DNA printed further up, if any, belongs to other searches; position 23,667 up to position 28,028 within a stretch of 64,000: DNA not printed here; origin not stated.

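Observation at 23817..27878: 1353-aa modular coiled-coil rod fused to degenerate GGDEF and FimX-like (EVL) EAL domains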

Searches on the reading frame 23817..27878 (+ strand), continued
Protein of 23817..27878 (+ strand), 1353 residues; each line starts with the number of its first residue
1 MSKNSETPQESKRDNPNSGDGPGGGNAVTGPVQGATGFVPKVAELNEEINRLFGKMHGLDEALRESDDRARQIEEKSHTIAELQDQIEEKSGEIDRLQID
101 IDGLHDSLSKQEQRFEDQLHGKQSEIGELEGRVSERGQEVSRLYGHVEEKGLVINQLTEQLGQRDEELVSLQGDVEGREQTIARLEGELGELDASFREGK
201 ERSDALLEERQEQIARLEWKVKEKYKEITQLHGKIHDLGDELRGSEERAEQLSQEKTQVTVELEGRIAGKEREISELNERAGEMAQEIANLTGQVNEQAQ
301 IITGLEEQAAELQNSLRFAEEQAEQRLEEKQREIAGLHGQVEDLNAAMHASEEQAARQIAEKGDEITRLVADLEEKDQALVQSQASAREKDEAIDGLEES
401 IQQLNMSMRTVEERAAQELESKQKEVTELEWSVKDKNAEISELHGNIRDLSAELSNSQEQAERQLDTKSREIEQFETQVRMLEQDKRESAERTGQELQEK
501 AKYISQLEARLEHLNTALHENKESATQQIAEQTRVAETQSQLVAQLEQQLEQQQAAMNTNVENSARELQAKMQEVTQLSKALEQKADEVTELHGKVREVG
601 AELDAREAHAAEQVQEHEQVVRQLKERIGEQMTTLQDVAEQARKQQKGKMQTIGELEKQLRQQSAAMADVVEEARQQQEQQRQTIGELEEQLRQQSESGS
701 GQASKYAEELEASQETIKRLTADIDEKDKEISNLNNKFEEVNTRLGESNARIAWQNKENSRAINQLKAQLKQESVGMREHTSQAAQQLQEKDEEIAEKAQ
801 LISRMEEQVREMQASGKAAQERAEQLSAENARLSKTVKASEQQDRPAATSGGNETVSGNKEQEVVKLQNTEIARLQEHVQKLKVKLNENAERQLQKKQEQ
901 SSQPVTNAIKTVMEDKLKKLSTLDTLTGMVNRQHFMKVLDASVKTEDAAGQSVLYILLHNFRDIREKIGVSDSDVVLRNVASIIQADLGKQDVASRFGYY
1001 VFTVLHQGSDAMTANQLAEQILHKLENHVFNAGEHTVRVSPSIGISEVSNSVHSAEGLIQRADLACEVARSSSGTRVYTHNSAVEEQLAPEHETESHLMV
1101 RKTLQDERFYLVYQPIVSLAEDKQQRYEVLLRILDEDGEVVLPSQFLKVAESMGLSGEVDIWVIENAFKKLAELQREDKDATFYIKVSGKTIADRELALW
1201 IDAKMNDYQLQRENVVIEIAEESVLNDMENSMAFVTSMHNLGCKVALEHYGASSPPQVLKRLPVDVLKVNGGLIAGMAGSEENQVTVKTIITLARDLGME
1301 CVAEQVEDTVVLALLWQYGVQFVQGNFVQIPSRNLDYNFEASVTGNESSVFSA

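Call 20: search_protein_families(library=pfam, proteins=[L020:7221-9305:+, L011:6780-9305:+, L025:3198-5681:+, L034:7527-10856:+, L036:7244-10024:+, L039:6792-9446:+, L046:1416-4094:+, L048:7221-9299:+, L055:7221-9290:+, L015:7209-9296:+], max_evalue=0.01)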
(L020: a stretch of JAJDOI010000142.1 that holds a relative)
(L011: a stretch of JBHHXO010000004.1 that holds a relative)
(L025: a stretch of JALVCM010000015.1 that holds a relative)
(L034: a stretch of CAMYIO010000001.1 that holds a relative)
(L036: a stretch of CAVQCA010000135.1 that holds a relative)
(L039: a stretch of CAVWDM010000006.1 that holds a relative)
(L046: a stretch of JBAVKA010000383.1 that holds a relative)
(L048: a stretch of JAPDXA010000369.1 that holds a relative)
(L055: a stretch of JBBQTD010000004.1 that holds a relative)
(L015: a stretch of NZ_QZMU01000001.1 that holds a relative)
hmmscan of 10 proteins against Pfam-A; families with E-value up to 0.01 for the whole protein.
L020:7221-9305:+ (695 aa): 6 families
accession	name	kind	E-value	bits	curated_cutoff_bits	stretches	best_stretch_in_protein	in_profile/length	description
PF00563.25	EAL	-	2.6e-64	217.3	31.3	1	450-682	4-236/236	EAL domain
PF00990.26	GGDEF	-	9.5e-30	103.9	23.8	1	270-426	2-161/161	Diguanylate cyclase, GGDEF domain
PF00072.30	Response_reg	-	5.5e-09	36.6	30.2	1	10-106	2-96/111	Response regulator receiver domain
PF00989.32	PAS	-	4.1e-06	27.2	22.6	1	148-236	5-93/113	PAS fold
PF13426.13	PAS_9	-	5.2e-05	23.9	27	1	156-239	3-84/103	PAS domain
PF13188.13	PAS_8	-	0.00016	21.9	21.8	1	147-204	4-60/65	PAS domain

L011:6780-9305:+ (842 aa): 7 families
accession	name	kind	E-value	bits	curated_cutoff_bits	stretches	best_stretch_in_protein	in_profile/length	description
PF00563.25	EAL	-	3.9e-62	210.1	31.3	1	597-829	4-236/236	EAL domain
PF00990.26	GGDEF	-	1e-27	97.3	23.8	1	417-573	2-161/161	Diguanylate cyclase, GGDEF domain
PF00989.32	PAS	-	4.8e-07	30.2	22.6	1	295-382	5-92/113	PAS fold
PF13426.13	PAS_9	-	1e-05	26.2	27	1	303-393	3-91/103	PAS domain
PF00072.30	Response_reg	-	0.00012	22.7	30.2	1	157-253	2-96/111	Response regulator receiver domain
PF13188.13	PAS_8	-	0.00064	20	21.8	1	294-351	4-60/65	PAS domain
PF08447.18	PAS_3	-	0.0029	18.3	25.6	1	313-375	2-64/89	PAS fold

L025:3198-5681:+ (828 aa): 7 families
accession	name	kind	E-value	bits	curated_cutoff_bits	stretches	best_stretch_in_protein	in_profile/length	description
PF00563.25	EAL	-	5.3e-62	209.7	31.3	1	583-815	4-236/236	EAL domain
PF00990.26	GGDEF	-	1.4e-30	106.7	23.8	1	403-559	2-161/161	Diguanylate cyclase, GGDEF domain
PF13426.13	PAS_9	-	7.3e-09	36.3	27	1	289-384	3-98/103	PAS domain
PF00072.30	Response_reg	-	5.4e-08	33.4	30.2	1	143-239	2-96/111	Response regulator receiver domain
PF00989.32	PAS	-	1.7e-06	28.4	22.6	1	280-371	4-95/113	PAS fold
PF13188.13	PAS_8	-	4.6e-05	23.6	21.8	1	279-339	3-62/65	PAS domain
PF08448.16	PAS_4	-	0.0048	17.5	23.1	0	284-371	2-87/110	PAS fold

L034:7527-10856:+ (1110 aa): 4 families
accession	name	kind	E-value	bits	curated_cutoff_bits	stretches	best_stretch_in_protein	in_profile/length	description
PF00563.25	EAL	-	5.2e-51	173.7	31.3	1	854-1082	5-236/236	EAL domain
PF00990.26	GGDEF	-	7.3e-16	58.8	23.8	1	682-828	11-160/161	Diguanylate cyclase, GGDEF domain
PF00038.26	Filament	-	3.7e-08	33.8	40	1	512-638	28-139/313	Intermediate filament protein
PF06818.20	Fez1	-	0.0039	18.1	34.4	1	208-356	15-166/199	Fez1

L036:7244-10024:+ (927 aa): 4 families
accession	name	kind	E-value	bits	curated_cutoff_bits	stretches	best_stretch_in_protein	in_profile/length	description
PF00563.25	EAL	-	5e-45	154.2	31.3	1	672-901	4-236/236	EAL domain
PF00990.26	GGDEF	-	6.5e-16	59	23.8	1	498-648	8-161/161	Diguanylate cyclase, GGDEF domain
PF13863.11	DUF4200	-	0.0025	18.6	29.7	0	61-157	4-100/119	Domain of unknown function (DUF4200)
PF07200.18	Mod_r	-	0.0083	16.6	30.1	0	147-235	23-112/146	Modifier of rudimentary (Mod(r)) protein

L039:6792-9446:+ (885 aa): 2 families
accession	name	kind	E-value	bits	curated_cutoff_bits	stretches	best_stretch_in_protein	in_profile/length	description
PF00563.25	EAL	-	3.6e-49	167.7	31.3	1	631-858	6-236/236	EAL domain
PF00990.26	GGDEF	-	1.4e-18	67.7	23.8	1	458-604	11-160/161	Diguanylate cyclase, GGDEF domain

L046:1416-4094:+ (893 aa): 6 families
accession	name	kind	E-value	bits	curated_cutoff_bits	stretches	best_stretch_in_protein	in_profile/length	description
PF00563.25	EAL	-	3e-49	168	31.3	1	638-865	6-236/236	EAL domain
PF00990.26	GGDEF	-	3.3e-19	69.7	23.8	1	470-612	16-161/161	Diguanylate cyclase, GGDEF domain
PF15905.10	HMMR_N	-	1e-05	25.6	30.1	1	121-260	183-325/330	Hyaluronan mediated motility receptor N-terminal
PF09730.14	BicD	-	0.00021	20.1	27.9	1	98-288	260-442/718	Microtubule-associated protein Bicaudal-D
PF25764.1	KIF21A_4th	-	0.00022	21.4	33.1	0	224-376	9-148/183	KIF21A-like domain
PF13863.11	DUF4200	-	0.00067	20.4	29.7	1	235-345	5-115/119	Domain of unknown function (DUF4200)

L048:7221-9299:+ (693 aa): 6 families
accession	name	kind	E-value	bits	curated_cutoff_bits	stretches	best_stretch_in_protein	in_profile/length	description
PF00563.25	EAL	-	6.1e-46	157.1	31.3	1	451-682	5-236/236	EAL domain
PF00990.26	GGDEF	-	1.5e-26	93.6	23.8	1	270-424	2-160/161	Diguanylate cyclase, GGDEF domain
PF13426.13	PAS_9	-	7.9e-11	42.6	27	1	157-256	3-102/103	PAS domain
PF00989.32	PAS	-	2.6e-07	31.1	22.6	1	147-240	3-96/113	PAS fold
PF08448.16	PAS_4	-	0.00081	20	23.1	1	152-260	2-108/110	PAS fold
PF21205.3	Rep3_C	-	0.0083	16.8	21.1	0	503-531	15-52/59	Initiator Rep protein, WH2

L055:7221-9290:+ (690 aa): 9 families
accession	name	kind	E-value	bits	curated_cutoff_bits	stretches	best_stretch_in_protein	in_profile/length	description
PF00563.25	EAL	-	1.7e-55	188.4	31.3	1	449-681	3-235/236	EAL domain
PF00990.26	GGDEF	-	2.2e-21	76.7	23.8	1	270-426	2-161/161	Diguanylate cyclase, GGDEF domain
PF13426.13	PAS_9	-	2.6e-06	28.1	27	1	158-240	4-84/103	PAS domain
PF08448.16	PAS_4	-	9.7e-06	26.2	23.1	1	153-224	3-74/110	PAS fold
PF00989.32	PAS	-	1.3e-05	25.6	22.6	1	148-243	4-99/113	PAS fold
PF13188.13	PAS_8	-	2.3e-05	24.6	21.8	1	149-201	5-54/65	PAS domain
PF08447.18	PAS_3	-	0.00078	20.1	25.6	1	167-229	2-64/89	PAS fold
PF17853.6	GGDEF_2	-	0.0009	19.9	24.5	1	322-396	33-96/116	GGDEF-like domain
PF00072.30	Response_reg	-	0.0049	17.5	30.2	0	11-107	2-96/111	Response regulator receiver domain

L015:7209-9296:+ (696 aa): 9 families
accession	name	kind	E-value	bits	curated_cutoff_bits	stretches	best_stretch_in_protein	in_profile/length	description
PF00563.25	EAL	-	1.4e-62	211.6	31.3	1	449-683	2-236/236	EAL domain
PF00990.26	GGDEF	-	1.2e-28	100.4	23.8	1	271-427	2-161/161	Diguanylate cyclase, GGDEF domain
PF00072.30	Response_reg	-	1.5e-07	32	30.2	1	11-109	2-98/111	Response regulator receiver domain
PF00989.32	PAS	-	1.6e-07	31.8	22.6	1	147-221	3-77/113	PAS fold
PF13426.13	PAS_9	-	3.5e-07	30.9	27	1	156-240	2-84/103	PAS domain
PF13188.13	PAS_8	-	1.1e-05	25.6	21.8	1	148-207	4-62/65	PAS domain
PF08448.16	PAS_4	-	8.8e-05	23.1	23.1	1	151-220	1-70/110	PAS fold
PF17853.6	GGDEF_2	-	0.00017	22.2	24.5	1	327-419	37-116/116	GGDEF-like domain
PF02310.24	B12-binding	-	0.0098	16.2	32.1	0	21-108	18-109/121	B12 binding domain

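Call 24: search_protein_families(library=pfam, proteins=[L003:7302-9467:+, L004:7362-9494:+, L012:7191-9299:+, L016:7125-9287:+, L027:7146-9293:+, P0004, L043:3409-6618:+], max_evalue=0.01)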
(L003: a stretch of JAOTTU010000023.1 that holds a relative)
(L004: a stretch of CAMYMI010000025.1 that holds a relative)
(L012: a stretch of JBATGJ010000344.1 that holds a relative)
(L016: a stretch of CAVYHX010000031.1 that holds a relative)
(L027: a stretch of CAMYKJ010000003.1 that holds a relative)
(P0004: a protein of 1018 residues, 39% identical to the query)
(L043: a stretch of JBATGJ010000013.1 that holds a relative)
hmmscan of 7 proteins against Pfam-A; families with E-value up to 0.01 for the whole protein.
L003:7302-9467:+ (722 aa): 3 families
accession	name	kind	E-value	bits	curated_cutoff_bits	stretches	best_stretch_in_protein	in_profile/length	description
PF00563.25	EAL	-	1.9e-52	178.4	31.3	1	467-699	3-236/236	EAL domain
PF00990.26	GGDEF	-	2.7e-24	86.2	23.8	1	288-444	2-161/161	Diguanylate cyclase, GGDEF domain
PF00072.30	Response_reg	-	8.9e-06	26.3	30.2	1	13-117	1-103/111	Response regulator receiver domain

L004:7362-9494:+ (711 aa): 4 families
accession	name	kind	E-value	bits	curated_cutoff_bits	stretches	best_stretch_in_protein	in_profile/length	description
PF00563.25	EAL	-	2e-50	171.8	31.3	1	460-692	3-236/236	EAL domain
PF00990.26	GGDEF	-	1.4e-26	93.6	23.8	1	281-437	2-161/161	Diguanylate cyclase, GGDEF domain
PF24898.2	GGDEF_GdpP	-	0.002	18.8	30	0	318-443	2-121/126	Cyclic-di-AMP phosphodiesterase GdpP-like, GGDEF domain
PF13188.13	PAS_8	-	0.0092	16.3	21.8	0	165-210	9-54/65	PAS domain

L012:7191-9299:+ (703 aa): 6 families
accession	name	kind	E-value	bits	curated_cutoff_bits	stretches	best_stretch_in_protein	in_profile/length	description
PF00563.25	EAL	-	1.8e-52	178.5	31.3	1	448-680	3-236/236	EAL domain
PF00990.26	GGDEF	-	4.2e-27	95.3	23.8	1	269-425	2-161/161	Diguanylate cyclase, GGDEF domain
PF00072.30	Response_reg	-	0.00089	19.8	30.2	1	10-102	17-107/111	Response regulator receiver domain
PF13426.13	PAS_9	-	0.0023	18.6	27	0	161-243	7-89/103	PAS domain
PF00989.32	PAS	-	0.004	17.6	22.6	0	155-240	11-97/113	PAS fold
PF24898.2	GGDEF_GdpP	-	0.0065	17.2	30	0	306-431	2-121/126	Cyclic-di-AMP phosphodiesterase GdpP-like, GGDEF domain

L016:7125-9287:+ (721 aa): 2 families
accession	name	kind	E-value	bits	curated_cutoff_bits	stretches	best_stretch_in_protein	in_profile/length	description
PF00563.25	EAL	-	6.3e-53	180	31.3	1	469-700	2-236/236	EAL domain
PF00990.26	GGDEF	-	6e-24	85.1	23.8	1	292-447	3-161/161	Diguanylate cyclase, GGDEF domain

L027:7146-9293:+ (716 aa): 4 families
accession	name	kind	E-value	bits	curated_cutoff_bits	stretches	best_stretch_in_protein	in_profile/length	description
PF00563.25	EAL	-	1.2e-49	169.2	31.3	1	463-695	3-236/236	EAL domain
PF00990.26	GGDEF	-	2e-28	99.7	23.8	1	284-440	2-161/161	Diguanylate cyclase, GGDEF domain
PF13188.13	PAS_8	-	0.004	17.4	21.8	0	165-218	6-59/65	PAS domain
PF00072.30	Response_reg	-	0.0049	17.4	30.2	0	9-110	1-100/111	Response regulator receiver domain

P0004 (1018 aa): 3 families
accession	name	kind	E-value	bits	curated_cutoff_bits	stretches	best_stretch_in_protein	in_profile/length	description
PF00563.25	EAL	-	1.1e-52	179.3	31.3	1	758-989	2-234/236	EAL domain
PF00990.26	GGDEF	-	9.7e-22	77.9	23.8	1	582-732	3-157/161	Diguanylate cyclase, GGDEF domain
PF20492.3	ERM_helical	-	0.0011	19.4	40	1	68-165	22-119/120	Ezrin/radixin/moesin, alpha-helical domain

L043:3409-6618:+ (1070 aa): 2 families
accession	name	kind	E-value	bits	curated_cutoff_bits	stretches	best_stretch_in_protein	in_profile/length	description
PF00563.25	EAL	-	7.1e-48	163.5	31.3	1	815-1042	6-236/236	EAL domain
PF00990.26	GGDEF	-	3.1e-15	56.7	23.8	1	644-789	12-161/161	Diguanylate cyclase, GGDEF domain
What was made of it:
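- On FimX family (c-di-GMP receptor of type IV pilus control): Relatives of ~695 aa do have them (calls 20, 24).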

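Call 55: list_cluster_members(proteins=[window:23817-27875:+, P0001, P0003, P0051, P0053, P0006])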
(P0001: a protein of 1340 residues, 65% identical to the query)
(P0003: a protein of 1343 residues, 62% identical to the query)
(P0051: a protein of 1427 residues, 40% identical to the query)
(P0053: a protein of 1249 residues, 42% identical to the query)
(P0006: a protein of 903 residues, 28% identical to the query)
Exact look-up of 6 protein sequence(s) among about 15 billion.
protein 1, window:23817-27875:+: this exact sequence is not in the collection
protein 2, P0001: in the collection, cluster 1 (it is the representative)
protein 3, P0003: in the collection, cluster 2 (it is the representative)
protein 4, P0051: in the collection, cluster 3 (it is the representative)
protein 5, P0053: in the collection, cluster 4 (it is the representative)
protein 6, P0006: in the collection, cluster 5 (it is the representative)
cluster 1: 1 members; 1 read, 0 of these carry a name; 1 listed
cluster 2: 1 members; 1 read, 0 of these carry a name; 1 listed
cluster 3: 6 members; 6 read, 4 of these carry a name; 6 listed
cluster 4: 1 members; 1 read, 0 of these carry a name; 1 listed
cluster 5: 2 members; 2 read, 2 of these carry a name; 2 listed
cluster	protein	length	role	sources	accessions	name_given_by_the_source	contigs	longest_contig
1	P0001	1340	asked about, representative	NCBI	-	-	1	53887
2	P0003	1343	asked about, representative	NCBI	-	-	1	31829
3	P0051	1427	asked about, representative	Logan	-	-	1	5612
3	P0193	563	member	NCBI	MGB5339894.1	MAG: EAL domain-containing protein, partial [Gammaproteobacteria bacterium]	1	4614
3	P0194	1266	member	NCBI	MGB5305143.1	MAG: EAL domain-containing protein, partial [Gammaproteobacteria bacterium]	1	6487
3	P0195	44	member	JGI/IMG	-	hypothetical protein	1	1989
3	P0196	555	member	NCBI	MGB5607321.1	MAG: EAL domain-containing protein, partial [Gammaproteobacteria bacterium]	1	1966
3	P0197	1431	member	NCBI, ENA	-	-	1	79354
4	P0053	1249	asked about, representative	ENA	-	-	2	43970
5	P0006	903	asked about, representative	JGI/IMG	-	diguanylate cyclase (GGDEF)-like protein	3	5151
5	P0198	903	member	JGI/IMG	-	diguanylate cyclase (GGDEF)-like protein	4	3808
